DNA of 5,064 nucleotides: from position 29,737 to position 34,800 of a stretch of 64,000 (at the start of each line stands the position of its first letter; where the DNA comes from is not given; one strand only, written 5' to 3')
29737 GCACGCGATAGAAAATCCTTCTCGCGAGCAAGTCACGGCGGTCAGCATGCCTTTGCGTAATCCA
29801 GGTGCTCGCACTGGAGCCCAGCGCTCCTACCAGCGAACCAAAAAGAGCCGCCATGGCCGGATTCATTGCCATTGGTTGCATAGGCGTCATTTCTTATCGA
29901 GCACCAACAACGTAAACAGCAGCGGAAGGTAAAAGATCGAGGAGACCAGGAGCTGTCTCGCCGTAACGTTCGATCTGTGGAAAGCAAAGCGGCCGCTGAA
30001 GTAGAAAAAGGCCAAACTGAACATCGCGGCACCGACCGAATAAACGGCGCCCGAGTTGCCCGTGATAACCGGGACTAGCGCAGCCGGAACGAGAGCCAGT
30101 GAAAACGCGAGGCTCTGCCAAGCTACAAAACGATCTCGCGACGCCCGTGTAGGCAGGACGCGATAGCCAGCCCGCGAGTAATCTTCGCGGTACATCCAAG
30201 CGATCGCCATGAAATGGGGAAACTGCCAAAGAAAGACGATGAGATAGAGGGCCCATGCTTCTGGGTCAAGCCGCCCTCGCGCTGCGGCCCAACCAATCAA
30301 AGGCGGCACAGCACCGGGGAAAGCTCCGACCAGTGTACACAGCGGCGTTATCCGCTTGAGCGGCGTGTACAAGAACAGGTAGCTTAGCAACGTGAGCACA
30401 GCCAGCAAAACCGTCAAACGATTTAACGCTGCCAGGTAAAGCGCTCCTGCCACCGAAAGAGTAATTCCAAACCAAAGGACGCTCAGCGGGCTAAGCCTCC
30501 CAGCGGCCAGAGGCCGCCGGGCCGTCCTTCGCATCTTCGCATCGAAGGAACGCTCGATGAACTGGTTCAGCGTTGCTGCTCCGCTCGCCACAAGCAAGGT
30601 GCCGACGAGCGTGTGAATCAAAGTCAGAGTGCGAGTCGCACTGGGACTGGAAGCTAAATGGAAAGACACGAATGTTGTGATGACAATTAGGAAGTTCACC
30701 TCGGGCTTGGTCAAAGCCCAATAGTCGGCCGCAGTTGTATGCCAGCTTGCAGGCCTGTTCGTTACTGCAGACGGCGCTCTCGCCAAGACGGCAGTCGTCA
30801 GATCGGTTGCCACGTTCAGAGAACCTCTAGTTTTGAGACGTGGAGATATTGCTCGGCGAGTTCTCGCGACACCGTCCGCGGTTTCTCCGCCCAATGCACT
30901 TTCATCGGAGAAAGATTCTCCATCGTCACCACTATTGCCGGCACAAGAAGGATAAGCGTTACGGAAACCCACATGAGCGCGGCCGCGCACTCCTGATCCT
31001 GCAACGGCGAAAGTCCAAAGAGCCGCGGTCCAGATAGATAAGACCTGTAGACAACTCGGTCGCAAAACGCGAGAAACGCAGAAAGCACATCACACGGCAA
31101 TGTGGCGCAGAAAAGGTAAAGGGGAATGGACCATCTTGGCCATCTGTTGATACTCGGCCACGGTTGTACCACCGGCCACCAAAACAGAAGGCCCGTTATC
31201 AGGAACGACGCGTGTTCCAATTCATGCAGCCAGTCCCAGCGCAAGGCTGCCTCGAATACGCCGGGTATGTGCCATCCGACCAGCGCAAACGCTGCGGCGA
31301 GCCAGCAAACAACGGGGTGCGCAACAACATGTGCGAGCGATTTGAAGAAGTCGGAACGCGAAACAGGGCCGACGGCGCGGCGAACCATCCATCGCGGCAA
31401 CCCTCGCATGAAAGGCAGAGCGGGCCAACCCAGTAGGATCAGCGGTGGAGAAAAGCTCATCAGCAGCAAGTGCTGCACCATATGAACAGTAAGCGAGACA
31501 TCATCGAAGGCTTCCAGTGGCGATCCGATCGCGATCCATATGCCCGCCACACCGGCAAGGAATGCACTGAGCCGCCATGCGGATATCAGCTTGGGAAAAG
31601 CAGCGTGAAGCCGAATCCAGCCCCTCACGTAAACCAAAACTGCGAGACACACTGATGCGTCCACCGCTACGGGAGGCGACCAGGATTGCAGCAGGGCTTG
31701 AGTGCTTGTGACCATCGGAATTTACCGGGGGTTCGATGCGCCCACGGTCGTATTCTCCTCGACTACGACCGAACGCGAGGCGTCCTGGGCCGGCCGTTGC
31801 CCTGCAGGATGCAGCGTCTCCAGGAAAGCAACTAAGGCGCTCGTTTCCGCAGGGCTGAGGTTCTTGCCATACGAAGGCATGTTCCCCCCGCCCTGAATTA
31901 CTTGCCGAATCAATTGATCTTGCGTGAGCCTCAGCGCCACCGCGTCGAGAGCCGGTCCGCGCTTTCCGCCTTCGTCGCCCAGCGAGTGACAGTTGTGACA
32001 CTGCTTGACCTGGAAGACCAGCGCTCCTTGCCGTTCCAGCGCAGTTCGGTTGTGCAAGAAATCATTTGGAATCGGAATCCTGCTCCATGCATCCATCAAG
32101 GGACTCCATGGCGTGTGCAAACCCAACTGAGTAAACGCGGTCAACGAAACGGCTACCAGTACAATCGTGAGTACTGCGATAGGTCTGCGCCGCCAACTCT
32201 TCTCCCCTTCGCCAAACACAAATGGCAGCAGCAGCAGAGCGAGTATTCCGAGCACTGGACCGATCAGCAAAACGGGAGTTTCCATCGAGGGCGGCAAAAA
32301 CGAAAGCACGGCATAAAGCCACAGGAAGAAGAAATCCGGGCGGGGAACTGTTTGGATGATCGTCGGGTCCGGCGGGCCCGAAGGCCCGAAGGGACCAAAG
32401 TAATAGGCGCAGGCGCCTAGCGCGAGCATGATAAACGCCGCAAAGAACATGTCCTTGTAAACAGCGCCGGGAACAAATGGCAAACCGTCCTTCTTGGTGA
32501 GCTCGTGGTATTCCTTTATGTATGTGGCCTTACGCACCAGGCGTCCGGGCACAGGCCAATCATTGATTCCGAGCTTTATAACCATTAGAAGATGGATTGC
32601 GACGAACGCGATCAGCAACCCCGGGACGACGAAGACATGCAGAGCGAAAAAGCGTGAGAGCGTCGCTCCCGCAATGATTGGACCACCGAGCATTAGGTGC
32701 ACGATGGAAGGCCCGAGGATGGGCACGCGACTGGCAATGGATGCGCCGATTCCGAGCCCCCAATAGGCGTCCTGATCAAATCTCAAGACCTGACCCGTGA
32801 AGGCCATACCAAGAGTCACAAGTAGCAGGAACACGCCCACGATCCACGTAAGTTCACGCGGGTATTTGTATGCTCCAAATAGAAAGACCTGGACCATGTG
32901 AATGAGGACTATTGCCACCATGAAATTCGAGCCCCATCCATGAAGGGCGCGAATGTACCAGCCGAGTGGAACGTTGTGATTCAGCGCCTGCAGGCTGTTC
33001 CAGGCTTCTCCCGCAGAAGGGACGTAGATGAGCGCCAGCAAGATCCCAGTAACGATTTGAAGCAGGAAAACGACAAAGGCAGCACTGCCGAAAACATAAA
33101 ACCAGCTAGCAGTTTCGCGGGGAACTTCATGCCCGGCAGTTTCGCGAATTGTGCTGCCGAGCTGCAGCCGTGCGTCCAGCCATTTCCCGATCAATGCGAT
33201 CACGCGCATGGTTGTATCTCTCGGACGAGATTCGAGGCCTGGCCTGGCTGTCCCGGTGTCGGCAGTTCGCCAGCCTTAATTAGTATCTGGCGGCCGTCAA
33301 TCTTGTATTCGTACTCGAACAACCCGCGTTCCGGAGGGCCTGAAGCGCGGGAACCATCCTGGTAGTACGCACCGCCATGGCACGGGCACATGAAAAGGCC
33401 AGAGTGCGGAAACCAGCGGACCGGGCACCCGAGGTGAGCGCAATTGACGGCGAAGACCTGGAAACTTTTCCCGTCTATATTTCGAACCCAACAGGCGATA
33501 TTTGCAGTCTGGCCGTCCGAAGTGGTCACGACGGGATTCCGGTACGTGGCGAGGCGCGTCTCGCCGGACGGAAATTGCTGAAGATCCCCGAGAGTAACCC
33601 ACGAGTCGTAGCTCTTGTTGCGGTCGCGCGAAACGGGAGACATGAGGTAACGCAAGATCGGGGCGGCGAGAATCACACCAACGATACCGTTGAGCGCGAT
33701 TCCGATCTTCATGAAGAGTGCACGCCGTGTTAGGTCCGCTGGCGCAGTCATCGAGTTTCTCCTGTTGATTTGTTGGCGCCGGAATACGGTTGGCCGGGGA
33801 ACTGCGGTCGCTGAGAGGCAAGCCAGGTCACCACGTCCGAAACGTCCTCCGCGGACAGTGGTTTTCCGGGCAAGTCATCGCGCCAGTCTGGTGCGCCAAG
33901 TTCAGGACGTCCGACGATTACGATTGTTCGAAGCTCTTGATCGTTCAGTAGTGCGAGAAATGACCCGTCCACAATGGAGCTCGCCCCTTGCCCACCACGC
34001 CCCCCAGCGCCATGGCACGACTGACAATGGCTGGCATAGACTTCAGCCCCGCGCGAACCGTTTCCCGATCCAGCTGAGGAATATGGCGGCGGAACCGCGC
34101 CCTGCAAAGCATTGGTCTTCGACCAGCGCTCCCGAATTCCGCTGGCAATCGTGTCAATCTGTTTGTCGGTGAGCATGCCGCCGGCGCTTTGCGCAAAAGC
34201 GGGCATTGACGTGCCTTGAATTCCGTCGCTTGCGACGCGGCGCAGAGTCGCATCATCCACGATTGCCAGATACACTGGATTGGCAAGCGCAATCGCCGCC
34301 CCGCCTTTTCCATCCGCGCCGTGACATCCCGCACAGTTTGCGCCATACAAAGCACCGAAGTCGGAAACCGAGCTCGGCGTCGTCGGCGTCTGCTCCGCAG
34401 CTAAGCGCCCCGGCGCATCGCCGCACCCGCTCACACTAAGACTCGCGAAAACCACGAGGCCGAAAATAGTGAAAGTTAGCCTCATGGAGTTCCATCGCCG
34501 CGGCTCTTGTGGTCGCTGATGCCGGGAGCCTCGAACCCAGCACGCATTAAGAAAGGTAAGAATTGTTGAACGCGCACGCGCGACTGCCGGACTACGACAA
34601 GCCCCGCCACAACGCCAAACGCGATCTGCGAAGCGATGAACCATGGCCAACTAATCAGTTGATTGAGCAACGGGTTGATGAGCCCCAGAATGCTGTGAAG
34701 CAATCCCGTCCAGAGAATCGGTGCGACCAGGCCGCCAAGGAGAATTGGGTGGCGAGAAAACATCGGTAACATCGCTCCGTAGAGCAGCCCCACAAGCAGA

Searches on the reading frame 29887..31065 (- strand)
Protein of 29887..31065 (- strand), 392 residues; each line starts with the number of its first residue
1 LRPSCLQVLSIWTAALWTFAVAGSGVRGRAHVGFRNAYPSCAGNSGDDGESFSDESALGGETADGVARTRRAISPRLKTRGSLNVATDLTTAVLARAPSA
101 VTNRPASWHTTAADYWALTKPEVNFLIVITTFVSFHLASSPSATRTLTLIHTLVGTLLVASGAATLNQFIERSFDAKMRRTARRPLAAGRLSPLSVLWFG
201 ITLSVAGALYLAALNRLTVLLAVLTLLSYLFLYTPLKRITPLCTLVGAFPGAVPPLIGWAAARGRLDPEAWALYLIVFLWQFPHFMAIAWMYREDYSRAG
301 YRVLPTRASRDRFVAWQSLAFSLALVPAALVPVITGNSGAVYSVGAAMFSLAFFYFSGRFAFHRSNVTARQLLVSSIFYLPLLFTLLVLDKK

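Call 54: search_protein_families(library=pfam, proteins=[window:29887-31065:-], max_evalue=0.0001)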
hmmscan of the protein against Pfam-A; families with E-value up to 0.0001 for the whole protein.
window:29887-31065:- (392 aa): 1 family
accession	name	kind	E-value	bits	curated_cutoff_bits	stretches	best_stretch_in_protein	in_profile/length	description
PF01040.23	UbiA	-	6.2e-55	186.6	34.2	1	128-373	2-244/250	UbiA prenyltransferase family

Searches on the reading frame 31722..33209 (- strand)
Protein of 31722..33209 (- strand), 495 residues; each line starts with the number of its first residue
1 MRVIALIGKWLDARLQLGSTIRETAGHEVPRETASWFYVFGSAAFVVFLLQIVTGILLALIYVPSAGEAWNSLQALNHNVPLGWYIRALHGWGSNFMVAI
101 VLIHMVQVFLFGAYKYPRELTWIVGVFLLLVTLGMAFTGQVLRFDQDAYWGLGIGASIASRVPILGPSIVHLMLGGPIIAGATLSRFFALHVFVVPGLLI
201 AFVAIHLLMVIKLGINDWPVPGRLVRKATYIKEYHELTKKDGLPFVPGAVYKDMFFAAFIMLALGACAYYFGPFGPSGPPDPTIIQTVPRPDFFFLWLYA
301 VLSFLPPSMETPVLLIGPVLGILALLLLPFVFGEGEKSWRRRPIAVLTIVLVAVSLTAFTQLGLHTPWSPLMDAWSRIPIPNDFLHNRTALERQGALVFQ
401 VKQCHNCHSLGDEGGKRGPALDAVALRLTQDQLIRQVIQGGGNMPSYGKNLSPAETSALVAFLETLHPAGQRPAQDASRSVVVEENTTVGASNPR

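Call 54: search_protein_families(library=pfam, proteins=[window:31722-33209:-], max_evalue=0.0001)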
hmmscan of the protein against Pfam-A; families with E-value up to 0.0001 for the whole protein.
window:31722-33209:- (495 aa): 4 families
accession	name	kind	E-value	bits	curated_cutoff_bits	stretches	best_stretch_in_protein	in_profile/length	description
PF00033.24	Cytochrome_B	-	5.8e-45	153.9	27.2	1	34-212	10-187/189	Cytochrome b/b6/petB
PF13631.11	Cytochrom_B_N_2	-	1.5e-35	123.1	27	1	96-267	2-158/169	Cytochrome b(N-terminal)/b6/petB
PF13442.11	Cytochrome_CBB3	-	1.1e-11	45.3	27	1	393-463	4-68/68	Cytochrome C oxidase, cbb3-type, subunit III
PF00034.26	Cytochrom_C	-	1.4e-06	30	21.3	1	395-466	4-89/90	Cytochrome c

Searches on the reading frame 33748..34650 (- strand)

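Call 54: search_protein_families(library=pfam, proteins=[window:33748-34650:-], max_evalue=0.0001)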
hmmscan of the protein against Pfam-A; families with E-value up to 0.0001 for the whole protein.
window:33748-34650:- (300 aa): 2 families
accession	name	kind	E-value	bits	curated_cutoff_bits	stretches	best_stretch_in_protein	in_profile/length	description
PF13442.11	Cytochrome_CBB3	-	1.4e-19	70.6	27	2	100-169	8-65/68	Cytochrome C oxidase, cbb3-type, subunit III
PF00034.26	Cytochrom_C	-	7e-15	56.6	21.3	2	200-279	3-88/90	Cytochrome c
